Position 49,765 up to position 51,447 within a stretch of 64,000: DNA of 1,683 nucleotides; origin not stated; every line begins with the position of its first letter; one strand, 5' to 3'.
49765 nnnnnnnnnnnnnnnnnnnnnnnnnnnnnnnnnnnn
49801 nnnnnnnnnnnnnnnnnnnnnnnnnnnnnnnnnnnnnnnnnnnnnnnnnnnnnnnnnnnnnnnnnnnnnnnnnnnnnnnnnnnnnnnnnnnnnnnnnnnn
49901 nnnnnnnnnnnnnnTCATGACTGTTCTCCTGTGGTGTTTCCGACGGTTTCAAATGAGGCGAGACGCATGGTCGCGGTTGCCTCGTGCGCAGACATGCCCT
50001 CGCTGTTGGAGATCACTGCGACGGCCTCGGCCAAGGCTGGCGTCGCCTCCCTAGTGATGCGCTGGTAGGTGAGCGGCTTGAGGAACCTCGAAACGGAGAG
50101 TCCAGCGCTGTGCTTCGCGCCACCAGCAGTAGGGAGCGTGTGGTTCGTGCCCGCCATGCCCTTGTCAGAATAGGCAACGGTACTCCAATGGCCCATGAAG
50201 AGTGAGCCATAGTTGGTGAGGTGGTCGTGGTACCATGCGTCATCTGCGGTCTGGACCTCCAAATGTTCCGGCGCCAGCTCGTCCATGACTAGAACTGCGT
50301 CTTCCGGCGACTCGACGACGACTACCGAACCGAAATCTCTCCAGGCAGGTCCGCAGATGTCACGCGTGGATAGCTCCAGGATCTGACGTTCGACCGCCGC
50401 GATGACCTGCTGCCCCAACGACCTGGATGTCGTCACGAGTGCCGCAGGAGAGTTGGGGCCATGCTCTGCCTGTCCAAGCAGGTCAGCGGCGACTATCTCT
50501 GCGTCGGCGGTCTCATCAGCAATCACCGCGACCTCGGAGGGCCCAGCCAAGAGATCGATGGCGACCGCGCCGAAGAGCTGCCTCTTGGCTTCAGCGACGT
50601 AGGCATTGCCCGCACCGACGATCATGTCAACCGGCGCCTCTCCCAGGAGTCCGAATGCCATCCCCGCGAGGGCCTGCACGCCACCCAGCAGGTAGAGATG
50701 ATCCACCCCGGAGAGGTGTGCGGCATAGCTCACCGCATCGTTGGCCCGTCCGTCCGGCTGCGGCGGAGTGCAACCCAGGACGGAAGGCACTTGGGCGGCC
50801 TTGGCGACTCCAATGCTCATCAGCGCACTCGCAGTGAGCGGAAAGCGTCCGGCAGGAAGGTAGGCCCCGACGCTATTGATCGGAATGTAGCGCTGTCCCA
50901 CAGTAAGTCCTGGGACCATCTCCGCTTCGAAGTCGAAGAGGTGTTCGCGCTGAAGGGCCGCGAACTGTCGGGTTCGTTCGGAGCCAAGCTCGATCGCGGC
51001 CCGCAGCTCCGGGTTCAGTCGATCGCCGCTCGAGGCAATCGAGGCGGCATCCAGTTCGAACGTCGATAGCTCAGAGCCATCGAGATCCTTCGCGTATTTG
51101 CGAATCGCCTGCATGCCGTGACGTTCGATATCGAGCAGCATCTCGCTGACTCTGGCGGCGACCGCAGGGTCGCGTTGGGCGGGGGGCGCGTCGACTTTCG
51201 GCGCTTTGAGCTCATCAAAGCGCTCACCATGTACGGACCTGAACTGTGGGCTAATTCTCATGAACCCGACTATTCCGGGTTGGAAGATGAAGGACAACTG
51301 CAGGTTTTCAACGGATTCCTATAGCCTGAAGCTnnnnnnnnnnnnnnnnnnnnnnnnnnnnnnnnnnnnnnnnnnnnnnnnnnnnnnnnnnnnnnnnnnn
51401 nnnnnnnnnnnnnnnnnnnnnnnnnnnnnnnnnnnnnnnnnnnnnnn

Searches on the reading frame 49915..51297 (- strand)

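Call 52: search_protein_families(library=pfam, proteins=[window:49915-51297:-])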
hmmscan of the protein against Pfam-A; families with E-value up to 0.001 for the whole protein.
window:49915-51297:- (460 aa): 1 family
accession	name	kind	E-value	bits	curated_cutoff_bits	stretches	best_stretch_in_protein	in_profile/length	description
PF00815.25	Histidinol_dh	-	9.3e-126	420.6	27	1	41-446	6-411/411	Histidinol dehydrogenase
